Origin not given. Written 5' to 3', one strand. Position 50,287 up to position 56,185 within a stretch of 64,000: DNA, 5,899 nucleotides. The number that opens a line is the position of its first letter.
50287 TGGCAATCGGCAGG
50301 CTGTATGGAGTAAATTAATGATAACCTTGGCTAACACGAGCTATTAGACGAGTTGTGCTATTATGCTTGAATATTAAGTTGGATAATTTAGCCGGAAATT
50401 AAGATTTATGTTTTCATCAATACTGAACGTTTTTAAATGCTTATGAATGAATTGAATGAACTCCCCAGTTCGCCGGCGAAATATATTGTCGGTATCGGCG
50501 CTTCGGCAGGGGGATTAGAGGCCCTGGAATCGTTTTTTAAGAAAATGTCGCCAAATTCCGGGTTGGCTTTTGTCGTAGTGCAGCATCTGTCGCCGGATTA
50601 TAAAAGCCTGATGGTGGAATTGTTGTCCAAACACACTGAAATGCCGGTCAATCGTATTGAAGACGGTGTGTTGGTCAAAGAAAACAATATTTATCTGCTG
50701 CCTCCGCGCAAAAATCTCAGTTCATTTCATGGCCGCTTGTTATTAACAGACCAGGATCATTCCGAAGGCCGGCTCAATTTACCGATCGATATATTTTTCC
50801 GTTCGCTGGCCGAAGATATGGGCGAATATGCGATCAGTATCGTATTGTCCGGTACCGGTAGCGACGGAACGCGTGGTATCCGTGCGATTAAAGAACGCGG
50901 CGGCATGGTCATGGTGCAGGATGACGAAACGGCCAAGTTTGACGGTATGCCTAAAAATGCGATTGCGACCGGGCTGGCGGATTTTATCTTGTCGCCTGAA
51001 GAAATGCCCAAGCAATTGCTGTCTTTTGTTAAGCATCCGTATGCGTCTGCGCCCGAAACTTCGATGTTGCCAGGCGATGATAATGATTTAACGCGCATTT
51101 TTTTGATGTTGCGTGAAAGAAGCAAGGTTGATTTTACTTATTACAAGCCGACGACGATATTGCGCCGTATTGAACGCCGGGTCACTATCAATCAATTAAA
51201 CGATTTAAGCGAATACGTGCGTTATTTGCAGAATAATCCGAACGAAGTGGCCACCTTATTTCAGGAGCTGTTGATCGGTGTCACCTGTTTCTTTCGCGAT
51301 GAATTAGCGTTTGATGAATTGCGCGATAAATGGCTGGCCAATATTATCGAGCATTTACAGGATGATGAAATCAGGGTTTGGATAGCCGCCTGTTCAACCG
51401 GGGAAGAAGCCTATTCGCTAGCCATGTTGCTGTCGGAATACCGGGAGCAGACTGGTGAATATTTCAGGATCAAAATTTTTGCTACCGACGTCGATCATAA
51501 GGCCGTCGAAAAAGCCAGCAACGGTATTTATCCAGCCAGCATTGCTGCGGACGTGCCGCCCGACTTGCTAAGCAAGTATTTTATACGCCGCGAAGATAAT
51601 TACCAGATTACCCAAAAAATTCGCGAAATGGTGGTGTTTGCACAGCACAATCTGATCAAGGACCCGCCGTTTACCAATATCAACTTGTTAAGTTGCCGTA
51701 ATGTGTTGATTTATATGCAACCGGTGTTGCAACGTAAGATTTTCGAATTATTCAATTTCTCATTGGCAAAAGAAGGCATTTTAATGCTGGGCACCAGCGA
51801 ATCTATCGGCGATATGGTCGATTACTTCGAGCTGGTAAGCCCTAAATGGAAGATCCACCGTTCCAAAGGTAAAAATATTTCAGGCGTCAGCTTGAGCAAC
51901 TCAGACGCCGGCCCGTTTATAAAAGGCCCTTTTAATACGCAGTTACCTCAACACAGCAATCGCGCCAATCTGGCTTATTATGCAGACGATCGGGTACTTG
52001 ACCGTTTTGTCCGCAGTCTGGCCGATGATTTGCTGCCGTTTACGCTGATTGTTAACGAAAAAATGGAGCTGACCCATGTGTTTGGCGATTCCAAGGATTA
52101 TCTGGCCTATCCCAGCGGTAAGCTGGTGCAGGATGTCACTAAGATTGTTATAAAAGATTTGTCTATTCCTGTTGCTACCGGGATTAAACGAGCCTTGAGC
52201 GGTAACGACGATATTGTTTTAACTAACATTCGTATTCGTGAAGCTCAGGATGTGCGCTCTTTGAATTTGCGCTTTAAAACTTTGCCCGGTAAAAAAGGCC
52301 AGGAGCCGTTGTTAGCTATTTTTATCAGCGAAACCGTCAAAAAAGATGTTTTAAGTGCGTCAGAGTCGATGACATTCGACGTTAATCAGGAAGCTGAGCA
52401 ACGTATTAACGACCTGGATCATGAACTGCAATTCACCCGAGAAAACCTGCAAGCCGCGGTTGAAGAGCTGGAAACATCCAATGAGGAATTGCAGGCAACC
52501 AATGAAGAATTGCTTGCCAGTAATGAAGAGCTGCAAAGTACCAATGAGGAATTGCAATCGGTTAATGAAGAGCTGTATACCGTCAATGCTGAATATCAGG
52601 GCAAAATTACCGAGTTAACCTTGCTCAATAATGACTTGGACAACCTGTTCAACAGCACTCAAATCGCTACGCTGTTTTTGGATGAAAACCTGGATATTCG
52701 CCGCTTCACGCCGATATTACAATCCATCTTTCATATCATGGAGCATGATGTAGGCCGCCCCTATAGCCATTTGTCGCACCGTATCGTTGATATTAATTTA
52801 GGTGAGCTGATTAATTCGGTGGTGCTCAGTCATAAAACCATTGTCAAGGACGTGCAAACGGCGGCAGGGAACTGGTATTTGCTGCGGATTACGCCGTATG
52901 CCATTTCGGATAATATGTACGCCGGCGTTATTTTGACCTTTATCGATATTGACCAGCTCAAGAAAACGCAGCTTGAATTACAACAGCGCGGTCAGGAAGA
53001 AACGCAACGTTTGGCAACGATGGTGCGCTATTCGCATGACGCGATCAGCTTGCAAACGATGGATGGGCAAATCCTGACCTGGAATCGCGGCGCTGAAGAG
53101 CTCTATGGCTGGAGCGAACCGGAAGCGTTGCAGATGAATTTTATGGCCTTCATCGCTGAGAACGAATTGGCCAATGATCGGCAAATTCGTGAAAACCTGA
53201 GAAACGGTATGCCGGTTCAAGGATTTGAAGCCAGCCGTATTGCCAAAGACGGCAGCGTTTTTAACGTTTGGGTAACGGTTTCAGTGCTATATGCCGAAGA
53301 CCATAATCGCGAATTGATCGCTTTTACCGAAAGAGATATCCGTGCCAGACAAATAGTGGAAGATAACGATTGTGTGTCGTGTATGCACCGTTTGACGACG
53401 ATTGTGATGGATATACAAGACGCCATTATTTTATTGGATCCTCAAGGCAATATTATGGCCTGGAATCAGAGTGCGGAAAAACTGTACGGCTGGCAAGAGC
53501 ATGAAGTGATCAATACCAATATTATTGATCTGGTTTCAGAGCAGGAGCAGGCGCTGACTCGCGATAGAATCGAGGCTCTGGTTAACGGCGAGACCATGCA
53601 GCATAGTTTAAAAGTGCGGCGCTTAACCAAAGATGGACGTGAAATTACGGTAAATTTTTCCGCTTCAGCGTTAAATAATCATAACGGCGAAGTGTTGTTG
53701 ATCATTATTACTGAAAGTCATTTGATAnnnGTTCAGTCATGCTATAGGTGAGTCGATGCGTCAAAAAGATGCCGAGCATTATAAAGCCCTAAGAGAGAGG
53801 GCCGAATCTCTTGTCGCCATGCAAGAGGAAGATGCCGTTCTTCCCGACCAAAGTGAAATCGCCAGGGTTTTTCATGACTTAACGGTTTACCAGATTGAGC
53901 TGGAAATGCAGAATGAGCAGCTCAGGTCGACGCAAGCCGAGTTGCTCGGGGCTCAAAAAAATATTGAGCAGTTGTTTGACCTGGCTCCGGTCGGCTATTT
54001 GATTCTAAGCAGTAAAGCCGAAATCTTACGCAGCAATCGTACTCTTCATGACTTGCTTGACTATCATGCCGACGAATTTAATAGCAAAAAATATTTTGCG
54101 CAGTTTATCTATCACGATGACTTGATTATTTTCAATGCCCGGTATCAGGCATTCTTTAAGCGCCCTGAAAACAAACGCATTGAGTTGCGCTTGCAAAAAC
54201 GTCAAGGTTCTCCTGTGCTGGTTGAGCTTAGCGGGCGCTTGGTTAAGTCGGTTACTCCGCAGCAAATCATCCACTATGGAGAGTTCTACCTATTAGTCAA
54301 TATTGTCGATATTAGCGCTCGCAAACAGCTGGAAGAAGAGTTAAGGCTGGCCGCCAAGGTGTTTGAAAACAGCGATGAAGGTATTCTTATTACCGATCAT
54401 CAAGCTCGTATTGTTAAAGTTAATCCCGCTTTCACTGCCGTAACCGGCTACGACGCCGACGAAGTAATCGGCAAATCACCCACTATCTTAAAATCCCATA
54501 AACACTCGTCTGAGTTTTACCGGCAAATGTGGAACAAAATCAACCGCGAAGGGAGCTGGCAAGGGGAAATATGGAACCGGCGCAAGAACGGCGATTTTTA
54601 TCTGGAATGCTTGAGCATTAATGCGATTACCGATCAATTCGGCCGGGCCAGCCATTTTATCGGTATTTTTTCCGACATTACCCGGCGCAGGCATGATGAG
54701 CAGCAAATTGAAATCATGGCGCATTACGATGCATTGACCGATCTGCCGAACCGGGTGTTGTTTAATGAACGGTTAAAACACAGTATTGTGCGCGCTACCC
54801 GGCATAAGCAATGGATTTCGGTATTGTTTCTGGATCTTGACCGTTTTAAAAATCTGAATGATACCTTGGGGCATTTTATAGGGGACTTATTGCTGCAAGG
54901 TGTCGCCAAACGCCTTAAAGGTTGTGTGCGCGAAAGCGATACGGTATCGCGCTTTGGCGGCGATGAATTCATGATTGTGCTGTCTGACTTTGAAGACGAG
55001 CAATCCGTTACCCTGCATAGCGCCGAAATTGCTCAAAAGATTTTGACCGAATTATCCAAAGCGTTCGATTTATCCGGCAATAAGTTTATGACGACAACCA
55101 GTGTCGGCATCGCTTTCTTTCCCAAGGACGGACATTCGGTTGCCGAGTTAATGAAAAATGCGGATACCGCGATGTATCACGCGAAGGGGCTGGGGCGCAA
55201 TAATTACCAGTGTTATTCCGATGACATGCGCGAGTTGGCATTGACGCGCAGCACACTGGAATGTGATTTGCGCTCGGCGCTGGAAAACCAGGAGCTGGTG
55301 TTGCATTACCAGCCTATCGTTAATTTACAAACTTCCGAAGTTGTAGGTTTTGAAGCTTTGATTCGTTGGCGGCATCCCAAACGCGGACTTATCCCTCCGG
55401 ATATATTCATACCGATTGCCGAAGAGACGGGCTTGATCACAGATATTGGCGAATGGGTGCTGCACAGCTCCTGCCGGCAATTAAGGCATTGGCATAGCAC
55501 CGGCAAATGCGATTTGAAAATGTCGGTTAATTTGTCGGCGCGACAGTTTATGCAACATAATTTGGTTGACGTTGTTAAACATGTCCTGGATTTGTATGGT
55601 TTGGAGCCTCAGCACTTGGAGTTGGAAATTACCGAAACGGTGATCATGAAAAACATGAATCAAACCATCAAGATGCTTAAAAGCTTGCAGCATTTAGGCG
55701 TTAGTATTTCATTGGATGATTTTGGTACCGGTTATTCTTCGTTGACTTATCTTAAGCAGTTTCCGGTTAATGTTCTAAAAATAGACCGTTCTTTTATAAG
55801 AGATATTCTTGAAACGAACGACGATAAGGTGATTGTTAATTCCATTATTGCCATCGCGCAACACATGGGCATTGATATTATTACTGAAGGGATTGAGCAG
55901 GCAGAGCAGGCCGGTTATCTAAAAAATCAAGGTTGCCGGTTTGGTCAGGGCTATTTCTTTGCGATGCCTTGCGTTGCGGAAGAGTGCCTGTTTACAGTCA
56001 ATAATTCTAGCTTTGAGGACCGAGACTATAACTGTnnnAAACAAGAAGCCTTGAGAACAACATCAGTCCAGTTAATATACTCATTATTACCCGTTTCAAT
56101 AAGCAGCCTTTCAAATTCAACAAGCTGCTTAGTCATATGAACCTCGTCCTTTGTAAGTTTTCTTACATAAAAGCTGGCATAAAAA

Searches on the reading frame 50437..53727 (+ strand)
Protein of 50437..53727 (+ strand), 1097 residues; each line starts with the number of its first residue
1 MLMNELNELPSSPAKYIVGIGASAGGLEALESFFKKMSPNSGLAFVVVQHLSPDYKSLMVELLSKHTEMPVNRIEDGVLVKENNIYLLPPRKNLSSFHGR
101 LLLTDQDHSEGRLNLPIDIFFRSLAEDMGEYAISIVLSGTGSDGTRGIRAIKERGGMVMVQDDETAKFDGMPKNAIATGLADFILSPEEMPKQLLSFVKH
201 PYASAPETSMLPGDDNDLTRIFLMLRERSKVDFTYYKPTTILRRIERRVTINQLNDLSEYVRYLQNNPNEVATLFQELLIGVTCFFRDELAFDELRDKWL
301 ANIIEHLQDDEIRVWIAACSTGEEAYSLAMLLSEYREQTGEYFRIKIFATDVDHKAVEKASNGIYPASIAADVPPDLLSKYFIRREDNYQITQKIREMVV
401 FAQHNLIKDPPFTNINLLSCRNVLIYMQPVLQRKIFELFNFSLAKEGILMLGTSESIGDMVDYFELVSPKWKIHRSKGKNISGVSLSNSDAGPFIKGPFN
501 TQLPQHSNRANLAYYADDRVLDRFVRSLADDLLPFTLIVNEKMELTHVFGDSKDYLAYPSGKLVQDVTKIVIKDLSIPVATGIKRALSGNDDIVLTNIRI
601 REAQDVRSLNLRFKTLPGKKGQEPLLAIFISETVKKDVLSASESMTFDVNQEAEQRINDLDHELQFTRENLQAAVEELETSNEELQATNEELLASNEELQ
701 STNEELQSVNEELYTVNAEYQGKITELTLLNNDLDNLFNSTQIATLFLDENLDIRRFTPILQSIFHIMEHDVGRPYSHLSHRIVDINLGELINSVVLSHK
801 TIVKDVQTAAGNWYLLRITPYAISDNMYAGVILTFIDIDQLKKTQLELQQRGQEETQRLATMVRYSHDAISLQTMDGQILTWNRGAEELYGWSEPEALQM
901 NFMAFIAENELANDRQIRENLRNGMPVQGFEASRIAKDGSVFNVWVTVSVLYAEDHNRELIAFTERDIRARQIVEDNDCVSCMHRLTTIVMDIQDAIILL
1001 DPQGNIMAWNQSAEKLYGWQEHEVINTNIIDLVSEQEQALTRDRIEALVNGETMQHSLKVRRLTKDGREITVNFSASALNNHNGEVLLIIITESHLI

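Call 35: search_protein_families(library=pfam, proteins=[window:50437-53727:+], max_evalue=0.001)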
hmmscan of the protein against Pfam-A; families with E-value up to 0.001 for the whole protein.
window:50437-53727:+ (1097 aa): 10 families
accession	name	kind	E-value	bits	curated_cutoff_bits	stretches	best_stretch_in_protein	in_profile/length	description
PF01339.22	CheB_methylest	-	2.8e-57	193.7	24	1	18-194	1-174/174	CheB methylesterase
PF01739.24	CheR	-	7.2e-55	185.9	27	1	282-472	2-194/195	CheR methyltransferase, SAM binding domain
PF00989.32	PAS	-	5e-30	104.3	22.6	2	988-1090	5-107/113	PAS fold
PF13596.12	PAS_10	-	8e-29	100.8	22.1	1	734-839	1-106/106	PAS domain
PF13426.13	PAS_9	-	4e-21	75.7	27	2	995-1091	2-96/103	PAS domain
PF08447.18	PAS_3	-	5.4e-16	59.1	25.6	1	1007-1090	2-86/89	PAS fold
PF08448.16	PAS_4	-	8.4e-15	55.4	23.1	1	993-1091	4-100/110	PAS fold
PF03705.20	CheR_N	-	2.7e-14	53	27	1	217-268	2-53/53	CheR methyltransferase, all-alpha domain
PF13188.13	PAS_8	-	6.2e-09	35.9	21.8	0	987-1037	4-50/65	PAS domain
PF24820.1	Diguanyl_cycl_sensor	-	0.00028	21.2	28.1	0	991-1083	3-100/109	Diguanylate cyclase-like sensor domain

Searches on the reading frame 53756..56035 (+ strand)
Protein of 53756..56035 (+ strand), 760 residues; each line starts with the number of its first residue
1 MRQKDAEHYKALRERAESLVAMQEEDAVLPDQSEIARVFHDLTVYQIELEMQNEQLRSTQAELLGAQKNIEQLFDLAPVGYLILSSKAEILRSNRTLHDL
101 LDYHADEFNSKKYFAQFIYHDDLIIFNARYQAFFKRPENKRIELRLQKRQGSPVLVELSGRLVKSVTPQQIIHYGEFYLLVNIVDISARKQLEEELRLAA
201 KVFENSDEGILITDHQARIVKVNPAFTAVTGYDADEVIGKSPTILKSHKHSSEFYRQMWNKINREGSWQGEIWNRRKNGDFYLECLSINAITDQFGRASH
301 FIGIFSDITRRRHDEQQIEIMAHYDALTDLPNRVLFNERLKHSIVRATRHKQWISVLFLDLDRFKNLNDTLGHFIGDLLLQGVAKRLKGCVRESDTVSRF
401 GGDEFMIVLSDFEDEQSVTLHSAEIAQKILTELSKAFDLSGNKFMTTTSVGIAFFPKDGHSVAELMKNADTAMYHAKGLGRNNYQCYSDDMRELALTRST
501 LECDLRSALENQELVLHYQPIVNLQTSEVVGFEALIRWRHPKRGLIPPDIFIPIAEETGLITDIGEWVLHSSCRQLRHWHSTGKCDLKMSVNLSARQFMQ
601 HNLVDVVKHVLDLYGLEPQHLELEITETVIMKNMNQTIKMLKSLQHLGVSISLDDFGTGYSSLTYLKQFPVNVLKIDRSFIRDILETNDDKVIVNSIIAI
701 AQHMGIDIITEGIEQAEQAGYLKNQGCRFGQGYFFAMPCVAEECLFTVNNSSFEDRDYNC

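Call 35: search_protein_families(library=pfam, proteins=[window:53756-56035:+], max_evalue=0.001)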
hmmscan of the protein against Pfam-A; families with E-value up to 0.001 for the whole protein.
window:53756-56035:+ (760 aa): 7 families
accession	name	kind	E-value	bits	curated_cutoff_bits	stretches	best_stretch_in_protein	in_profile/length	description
PF00563.25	EAL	-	3.4e-78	262.7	31.3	1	503-738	2-236/236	EAL domain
PF00990.26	GGDEF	-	3.1e-51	173.8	23.8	1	322-483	1-161/161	Diguanylate cyclase, GGDEF domain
PF13426.13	PAS_9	-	8.4e-27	93.9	27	2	208-309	2-102/103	PAS domain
PF00989.32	PAS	-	8.4e-24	84.2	22.6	1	202-308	6-113/113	PAS fold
PF08447.18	PAS_3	-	2.2e-12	47.5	25.6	1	220-304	2-88/89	PAS fold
PF13188.13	PAS_8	-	1.5e-10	41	21.8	1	201-238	5-43/65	PAS domain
PF08448.16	PAS_4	-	9.8e-08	32.7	23.1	1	203-312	1-109/110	PAS fold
